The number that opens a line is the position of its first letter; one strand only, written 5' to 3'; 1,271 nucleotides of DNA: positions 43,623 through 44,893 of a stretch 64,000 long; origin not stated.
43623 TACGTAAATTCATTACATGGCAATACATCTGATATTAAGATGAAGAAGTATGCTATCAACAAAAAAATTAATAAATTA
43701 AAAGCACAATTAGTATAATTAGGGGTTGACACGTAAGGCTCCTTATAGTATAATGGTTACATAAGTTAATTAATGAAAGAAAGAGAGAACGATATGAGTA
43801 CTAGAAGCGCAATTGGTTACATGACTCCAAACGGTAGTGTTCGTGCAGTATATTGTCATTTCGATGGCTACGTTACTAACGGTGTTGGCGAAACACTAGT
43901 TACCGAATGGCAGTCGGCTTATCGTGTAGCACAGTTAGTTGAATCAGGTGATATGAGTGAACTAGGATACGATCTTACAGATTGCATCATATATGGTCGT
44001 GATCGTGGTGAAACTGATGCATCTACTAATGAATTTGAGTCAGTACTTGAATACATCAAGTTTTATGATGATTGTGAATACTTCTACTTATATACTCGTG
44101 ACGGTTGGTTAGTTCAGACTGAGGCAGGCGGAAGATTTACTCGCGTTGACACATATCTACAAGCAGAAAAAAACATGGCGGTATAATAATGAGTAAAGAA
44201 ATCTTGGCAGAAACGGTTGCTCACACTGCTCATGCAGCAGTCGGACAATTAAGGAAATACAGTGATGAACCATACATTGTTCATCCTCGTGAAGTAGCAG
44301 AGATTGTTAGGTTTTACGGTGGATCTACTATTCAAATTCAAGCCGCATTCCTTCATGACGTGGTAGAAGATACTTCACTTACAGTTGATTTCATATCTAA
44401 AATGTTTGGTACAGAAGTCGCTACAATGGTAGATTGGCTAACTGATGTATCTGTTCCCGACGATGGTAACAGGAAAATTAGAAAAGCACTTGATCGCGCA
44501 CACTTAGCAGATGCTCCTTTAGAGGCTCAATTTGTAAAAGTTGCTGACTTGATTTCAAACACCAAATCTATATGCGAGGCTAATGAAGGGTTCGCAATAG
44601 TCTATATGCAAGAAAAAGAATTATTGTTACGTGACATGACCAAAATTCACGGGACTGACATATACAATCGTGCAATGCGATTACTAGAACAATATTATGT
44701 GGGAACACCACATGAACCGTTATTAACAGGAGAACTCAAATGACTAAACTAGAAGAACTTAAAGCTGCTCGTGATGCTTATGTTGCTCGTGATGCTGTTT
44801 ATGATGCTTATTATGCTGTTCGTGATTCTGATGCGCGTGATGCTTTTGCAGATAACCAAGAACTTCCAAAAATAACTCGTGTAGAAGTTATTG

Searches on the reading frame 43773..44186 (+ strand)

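Call 11: search_protein_families(library=phrogs, proteins=[window:43773-44186:+])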
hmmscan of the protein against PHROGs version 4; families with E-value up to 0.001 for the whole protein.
window:43773-44186:+ (137 aa): 2 families
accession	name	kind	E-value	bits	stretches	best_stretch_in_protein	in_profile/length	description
phrog_1987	-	unknown function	1.7e-26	94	1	8-117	1-117/128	-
phrog_23089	-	unknown function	1.6e-10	42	1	8-115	1-113/239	-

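Call 75: search_protein_families(library=pfam, proteins=[window:43794-44186:+], max_evalue=0.01)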
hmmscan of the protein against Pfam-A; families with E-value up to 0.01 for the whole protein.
window:43794-44186:+ (130 aa): 0 families

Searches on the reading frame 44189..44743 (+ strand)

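Call 11: search_protein_families(library=phrogs, proteins=[window:44189-44743:+])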
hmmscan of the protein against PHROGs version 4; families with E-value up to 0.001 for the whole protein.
window:44189-44743:+ (184 aa): 2 families
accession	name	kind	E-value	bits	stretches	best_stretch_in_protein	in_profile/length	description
phrog_990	-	other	3.8e-33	116.2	1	6-158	155-303/374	metal-dependent phosphohydrolase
phrog_32047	-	other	3.5e-29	103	1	6-169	26-216/301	phosphohydrolase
